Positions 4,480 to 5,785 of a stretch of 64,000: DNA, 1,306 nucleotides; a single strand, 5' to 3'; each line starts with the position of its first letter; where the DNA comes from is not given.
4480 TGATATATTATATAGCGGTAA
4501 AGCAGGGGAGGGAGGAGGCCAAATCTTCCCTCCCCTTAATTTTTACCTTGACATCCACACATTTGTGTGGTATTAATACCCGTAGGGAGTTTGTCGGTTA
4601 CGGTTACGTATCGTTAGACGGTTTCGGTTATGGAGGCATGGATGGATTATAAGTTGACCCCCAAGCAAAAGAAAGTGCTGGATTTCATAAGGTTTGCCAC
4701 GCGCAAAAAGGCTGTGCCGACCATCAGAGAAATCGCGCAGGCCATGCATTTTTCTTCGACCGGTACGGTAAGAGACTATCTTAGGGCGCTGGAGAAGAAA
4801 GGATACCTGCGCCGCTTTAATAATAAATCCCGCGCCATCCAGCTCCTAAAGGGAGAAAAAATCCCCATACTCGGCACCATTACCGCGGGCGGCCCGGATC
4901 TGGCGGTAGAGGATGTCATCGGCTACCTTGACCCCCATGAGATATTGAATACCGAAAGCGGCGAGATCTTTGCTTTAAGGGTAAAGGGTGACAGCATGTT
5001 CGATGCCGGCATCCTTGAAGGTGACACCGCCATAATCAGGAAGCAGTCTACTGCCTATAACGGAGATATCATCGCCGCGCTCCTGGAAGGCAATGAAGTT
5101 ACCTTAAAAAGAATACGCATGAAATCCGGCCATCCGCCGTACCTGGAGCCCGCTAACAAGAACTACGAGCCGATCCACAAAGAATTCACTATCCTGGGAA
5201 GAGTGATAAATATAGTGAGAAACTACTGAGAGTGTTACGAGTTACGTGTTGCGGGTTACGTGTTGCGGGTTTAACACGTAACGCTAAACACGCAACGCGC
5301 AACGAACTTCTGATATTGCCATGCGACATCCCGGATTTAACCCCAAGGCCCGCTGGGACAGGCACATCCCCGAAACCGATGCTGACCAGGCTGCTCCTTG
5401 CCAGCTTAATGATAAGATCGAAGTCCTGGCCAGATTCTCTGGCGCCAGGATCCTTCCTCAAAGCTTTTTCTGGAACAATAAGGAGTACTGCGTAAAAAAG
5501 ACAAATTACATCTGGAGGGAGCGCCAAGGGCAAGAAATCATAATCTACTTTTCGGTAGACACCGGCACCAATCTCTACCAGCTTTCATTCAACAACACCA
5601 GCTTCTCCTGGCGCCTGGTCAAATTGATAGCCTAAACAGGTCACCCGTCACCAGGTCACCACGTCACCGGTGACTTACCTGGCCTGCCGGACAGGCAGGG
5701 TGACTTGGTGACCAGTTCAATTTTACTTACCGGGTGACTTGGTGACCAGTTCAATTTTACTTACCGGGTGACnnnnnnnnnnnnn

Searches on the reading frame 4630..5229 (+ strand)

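Call 14: search_protein_families(library=pfam, proteins=[window:4630-5229:+], max_evalue=0.01)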
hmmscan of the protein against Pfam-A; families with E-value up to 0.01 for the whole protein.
window:4630-5229:+ (199 aa): 10 families
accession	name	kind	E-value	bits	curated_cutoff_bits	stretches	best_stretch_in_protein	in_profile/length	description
PF00717.28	Peptidase_S24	-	2.9e-25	88.6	23.3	1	79-193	1-116/116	Peptidase S24-like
PF01726.22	LexA_DNA_bind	-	1e-18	67.3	23.7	1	8-69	3-65/65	LexA DNA binding domain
PF21984.2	DnaD_N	-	0.00079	20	27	1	16-67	22-72/101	DnaD N-terminal domain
PF00392.27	GntR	-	0.00096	19.2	27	1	28-67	23-61/64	Bacterial regulatory proteins, gntR family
PF12802.13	MarR_2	-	0.0019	18.7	27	0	9-62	3-52/61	MarR family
PF04703.18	FaeA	-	0.002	18.8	20.7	1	20-64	6-49/62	FaeA-like protein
PF13412.12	HTH_24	-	0.0044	17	21.9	0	31-61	19-48/48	Winged helix-turn-helix DNA-binding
PF09339.16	HTH_IclR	-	0.0048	17.1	22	0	22-62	12-50/52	IclR helix-turn-helix domain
PF13730.12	HTH_36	-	0.0064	16.7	25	0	9-60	3-55/55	Helix-turn-helix domain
PF01047.28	MarR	-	0.0099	16.2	24.6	0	31-66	19-53/59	MarR family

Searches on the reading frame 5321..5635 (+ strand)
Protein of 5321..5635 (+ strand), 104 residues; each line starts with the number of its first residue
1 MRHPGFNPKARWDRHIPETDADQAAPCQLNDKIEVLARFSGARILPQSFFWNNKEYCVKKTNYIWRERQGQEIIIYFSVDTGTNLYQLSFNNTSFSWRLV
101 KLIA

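Call 14: search_protein_families(library=pfam, proteins=[window:5321-5635:+], max_evalue=0.01)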
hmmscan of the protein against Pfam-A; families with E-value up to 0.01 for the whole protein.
window:5321-5635:+ (104 aa): 0 families

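Call 82: search_protein_families(library=ncbifam, proteins=[window:5321-5635:+], max_evalue=0.01)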
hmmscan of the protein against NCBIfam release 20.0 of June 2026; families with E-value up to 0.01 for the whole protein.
window:5321-5635:+ (104 aa): 0 families

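Call 91: predict_structure(protein=window:5321-5635:+)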
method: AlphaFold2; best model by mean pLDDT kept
length: 104 residues; sequences in the alignment: 1
mean_pLDDT: 49.1   pTM: 0.40
mean pLDDT of the five models: 49.1, 47.1, 45.6, 44.8, 43.8
residues with pLDDT >= 90: 0; 70-90: 25; 50-70: 15; < 50: 64
segments of 3 or more residues with pLDDT < 50: 1-48, 50-63
pLDDT, mean of each block of 10 residues (from residue 1): 32 32 37 31 41 44 62 70 68 73 51
secondary structure, 60 per line:
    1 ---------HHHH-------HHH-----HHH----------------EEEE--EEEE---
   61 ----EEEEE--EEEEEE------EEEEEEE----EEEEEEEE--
elements in order: H10-13 E48-51 E54-57 E65-69 E72-77 E84-90 E95-102
